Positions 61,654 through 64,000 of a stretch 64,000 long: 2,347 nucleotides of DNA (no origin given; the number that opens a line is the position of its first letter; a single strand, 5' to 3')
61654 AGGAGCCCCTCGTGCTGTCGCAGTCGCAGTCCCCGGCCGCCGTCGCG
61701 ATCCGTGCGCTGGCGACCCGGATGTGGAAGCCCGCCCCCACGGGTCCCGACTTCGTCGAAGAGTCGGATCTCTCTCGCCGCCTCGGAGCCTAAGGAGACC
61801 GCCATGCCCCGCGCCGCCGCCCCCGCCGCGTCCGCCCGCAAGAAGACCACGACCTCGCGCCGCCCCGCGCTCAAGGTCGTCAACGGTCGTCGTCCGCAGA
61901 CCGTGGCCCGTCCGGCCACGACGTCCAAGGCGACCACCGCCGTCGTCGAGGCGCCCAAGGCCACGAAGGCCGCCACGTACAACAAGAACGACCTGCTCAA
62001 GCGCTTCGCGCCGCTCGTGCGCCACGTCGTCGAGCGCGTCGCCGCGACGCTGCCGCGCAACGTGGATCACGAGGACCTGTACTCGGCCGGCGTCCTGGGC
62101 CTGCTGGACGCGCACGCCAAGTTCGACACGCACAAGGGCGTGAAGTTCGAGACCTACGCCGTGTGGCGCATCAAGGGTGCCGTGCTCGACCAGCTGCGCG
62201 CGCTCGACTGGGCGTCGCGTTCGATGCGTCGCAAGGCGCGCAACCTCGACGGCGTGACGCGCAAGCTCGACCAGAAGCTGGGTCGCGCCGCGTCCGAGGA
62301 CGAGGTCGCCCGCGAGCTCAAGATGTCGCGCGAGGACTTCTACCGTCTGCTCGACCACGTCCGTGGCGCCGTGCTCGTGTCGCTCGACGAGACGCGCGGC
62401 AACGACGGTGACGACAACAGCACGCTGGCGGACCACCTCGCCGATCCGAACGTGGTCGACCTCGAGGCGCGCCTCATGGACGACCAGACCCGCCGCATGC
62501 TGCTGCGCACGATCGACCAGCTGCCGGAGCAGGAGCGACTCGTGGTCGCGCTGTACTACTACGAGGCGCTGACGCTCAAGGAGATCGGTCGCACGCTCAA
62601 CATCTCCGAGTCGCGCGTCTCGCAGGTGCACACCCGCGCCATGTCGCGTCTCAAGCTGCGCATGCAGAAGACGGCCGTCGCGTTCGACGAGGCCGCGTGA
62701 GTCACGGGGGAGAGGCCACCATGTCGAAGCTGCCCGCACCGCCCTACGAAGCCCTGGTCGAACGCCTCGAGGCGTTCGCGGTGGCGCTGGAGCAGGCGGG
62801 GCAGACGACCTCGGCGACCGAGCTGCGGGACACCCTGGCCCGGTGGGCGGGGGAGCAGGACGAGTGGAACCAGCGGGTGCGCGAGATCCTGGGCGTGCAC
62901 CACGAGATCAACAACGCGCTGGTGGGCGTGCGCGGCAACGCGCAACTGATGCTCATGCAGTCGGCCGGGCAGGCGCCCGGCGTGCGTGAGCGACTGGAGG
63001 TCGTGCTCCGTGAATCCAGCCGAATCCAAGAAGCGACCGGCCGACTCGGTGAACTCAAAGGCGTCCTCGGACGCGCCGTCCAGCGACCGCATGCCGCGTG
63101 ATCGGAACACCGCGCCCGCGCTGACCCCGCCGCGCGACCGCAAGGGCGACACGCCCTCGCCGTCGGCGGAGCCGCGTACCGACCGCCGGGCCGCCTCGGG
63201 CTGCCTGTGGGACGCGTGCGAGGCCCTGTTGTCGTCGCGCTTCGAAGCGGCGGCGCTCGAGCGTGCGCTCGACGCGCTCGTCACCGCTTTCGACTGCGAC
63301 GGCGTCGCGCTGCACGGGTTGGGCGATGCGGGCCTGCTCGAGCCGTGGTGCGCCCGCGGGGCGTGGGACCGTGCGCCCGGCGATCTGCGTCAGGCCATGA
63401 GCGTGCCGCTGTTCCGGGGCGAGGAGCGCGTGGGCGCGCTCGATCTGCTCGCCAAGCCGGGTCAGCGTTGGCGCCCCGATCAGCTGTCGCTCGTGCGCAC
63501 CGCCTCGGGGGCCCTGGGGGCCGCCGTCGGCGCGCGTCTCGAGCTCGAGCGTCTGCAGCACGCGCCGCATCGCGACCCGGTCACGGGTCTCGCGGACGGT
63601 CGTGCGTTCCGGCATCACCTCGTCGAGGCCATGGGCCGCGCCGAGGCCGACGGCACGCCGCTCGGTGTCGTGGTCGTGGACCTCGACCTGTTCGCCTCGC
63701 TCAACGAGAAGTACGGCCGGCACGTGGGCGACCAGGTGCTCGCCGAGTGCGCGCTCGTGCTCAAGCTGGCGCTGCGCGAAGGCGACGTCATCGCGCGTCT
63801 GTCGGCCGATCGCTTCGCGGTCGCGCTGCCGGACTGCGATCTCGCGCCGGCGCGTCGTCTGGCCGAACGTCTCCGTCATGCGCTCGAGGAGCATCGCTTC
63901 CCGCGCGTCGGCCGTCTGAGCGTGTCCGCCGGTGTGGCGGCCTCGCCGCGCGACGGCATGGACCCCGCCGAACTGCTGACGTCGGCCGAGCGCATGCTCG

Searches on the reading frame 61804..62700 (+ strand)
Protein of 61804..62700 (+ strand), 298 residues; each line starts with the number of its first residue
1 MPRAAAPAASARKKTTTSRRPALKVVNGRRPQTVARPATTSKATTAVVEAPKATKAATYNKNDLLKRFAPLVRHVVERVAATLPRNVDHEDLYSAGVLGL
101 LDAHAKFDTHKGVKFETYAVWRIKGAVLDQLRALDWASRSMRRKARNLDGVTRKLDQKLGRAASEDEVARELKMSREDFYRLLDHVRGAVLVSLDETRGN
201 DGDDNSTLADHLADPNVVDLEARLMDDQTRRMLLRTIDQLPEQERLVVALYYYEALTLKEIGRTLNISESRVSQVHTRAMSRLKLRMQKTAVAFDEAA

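Call 30: search_protein_families(library=pfam, proteins=[window:61804-62700:+], max_evalue=0.01)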
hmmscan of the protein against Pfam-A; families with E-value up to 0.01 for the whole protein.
window:61804-62700:+ (298 aa): 7 families
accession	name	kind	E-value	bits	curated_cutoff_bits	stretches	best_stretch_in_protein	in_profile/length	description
PF04545.22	Sigma70_r4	-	3.8e-19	68.4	24.1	1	237-284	2-49/50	Sigma-70, region 4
PF04542.20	Sigma70_r2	-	5.9e-16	58.5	24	1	64-136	1-70/71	Sigma-70 region 2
PF04539.22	Sigma70_r3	-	6.3e-13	49.1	25.3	1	147-215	5-74/78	Sigma-70 region 3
PF08281.18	Sigma70_r4_2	-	5.3e-11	42.4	25.7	1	231-283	2-54/54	Sigma-70, region 4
PF13384.12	HTH_23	-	5.8e-05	23.2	24.6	1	242-278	4-40/50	Homeodomain-like domain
PF00196.25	GerE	-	0.0062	16.6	23.5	0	240-291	3-53/57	Bacterial regulatory proteins, luxR family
PF21476.4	PF0610-like_N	-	0.0071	17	33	0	246-272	6-31/50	PF0610-like, N-terminal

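Call 55: search_protein_families(library=ncbifam, proteins=[window:61804-62700:+], max_evalue=0.001)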
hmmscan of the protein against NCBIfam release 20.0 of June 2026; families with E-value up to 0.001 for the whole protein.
window:61804-62700:+ (298 aa): 81 families (the best 25 are shown)
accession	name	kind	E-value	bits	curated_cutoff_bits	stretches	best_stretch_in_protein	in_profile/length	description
NF004935.0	PRK06288.1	equivalog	1.6e-75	254.2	343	1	40-290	15-265/270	RNA polymerase sigma factor WhiG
TIGR02479.1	FliA_WhiG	subfamily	2.1e-73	246.8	189.6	1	64-288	1-224/224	FliA/WhiG family RNA polymerase sigma factor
NF005413.0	PRK06986.1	subfamily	1.2e-69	234.8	201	1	54-290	8-239/241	RNA polymerase sigma factor FliA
NF005809.0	PRK07670.1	equivalog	6.1e-66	222.5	326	1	60-290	24-253/255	FliA/WhiG family RNA polymerase sigma factor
NF004572.0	PRK05911.1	equivalog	6.7e-49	166.6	378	1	61-287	25-251/257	RNA polymerase sigma factor sigma-28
NF009091.0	PRK12427.1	equivalog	6.2e-38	130.8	339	1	60-284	16-228/233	FliA/WhiG family RNA polymerase sigma factor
TIGR02980.1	SigBFG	subfamily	2.2e-36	125.7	234.35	1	60-287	4-226/227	SigB/SigF/SigG family RNA polymerase sigma factor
TIGR02937.1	sigma70-ECF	superfamily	1.4e-32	112.6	42.9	1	62-286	4-164/165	sigma-70 family RNA polymerase sigma factor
TIGR02997.1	Sig70-cyanoRpoD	subfamily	1.7e-29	103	384.5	1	43-284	58-298/298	RNA polymerase sigma factor, RpoD/SigA family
NF005514.0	PRK07122.1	subfamily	8.9e-28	97.2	372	1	50-287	31-263/264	RNA polymerase sigma factor SigF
TIGR02885.1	spore_sigF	equivalog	1.3e-27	97.1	321.45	1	54-286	6-230/231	RNA polymerase sporulation sigma factor SigF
TIGR02394.1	rpoS_proteo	equivalog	1.8e-27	96.6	378.7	1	72-295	56-282/285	RNA polymerase sigma factor RpoS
TIGR02393.1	RpoD_Cterm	equivalog_domain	2.9e-27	95.8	354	1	73-289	11-230/238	RNA polymerase sigma factor RpoD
NF005644.0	PRK07408.1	subfamily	4.4e-27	95.3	261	1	57-290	25-256/258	RNA polymerase sigma factor SigF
NF005920.0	PRK07921.1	subfamily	4.8e-27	94.8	464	1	73-284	101-315/328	RNA polymerase sigma factor SigB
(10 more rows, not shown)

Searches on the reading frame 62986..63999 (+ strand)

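Call 55: search_protein_families(library=ncbifam, proteins=[window:62986-63999:+], max_evalue=0.001)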
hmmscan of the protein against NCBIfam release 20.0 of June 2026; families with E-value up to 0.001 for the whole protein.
window:62986-63999:+ (338 aa): 21 families
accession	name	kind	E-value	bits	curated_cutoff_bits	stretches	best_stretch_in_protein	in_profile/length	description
TIGR00254.1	GGDEF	domain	2.7e-27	95.5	37.4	1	190-338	1-153/168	diguanylate cyclase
NF038266.1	diguan_SiaD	equivalog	7.6e-27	94.3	290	1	188-334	88-237/252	biofilm regulation diguanylate cyclase SiaD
NF007135.0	PRK09581.1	equivalog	7.5e-24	84.3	474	1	195-338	293-441/457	PleD family two-component system response regulator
NF007423.1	PRK09966.1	equivalog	7.7e-23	81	325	1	187-336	232-384/390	diguanylate cyclase DgcN/YfiN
NF007298.0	PRK09776.1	equivalog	4.5e-22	77.8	1135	1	184-334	674-827/1111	diguanylate cyclase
NF011955.1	PRK15426.1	equivalog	3e-19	68.6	408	1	190-322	394-530/564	cellulose biosynthesis regulator diguanylate cyclase DgcQ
NF007380.0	PRK09894.1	equivalog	4e-18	65.8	256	1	184-320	119-256/296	diguanylate cyclase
NF047654.1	DiguCycDgcRLepto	equivalog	5.2e-18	65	500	1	187-335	126-279/295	diguanylate cyclase DgcR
NF051473.1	DigCycDgcsShew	equivalog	1.6e-17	63.8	400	1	197-334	138-273/291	diguanylate cyclase DgcS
NF007474.0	PRK10060.1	equivalog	3e-17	62.1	782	1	184-335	227-378/663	cyclic di-GMP phosphodiesterase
NF045675.1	PhdiestaseDibA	equivalog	1.7e-16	59.7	980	1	189-335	198-347/623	phosphodiesterase DibA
NF041606.1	dguan_cyc_DgcA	equivalog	2.1e-16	59.8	370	1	210-335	194-322/340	diguanylate cyclase DgcA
NF047872.1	GGDEF_GdpS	equivalog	1.9e-14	53.6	400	1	187-325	180-322/355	GGDEF domain-containing protein GdpS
NF007599.0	PRK10245.1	equivalog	1.8e-13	49.8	402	1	188-321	204-339/371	diguanylate cyclase AdrA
NF040885.1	diguan_DgcJ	equivalog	8.7e-12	44.6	500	1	197-316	344-461/493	diguanylate cyclase DgcJ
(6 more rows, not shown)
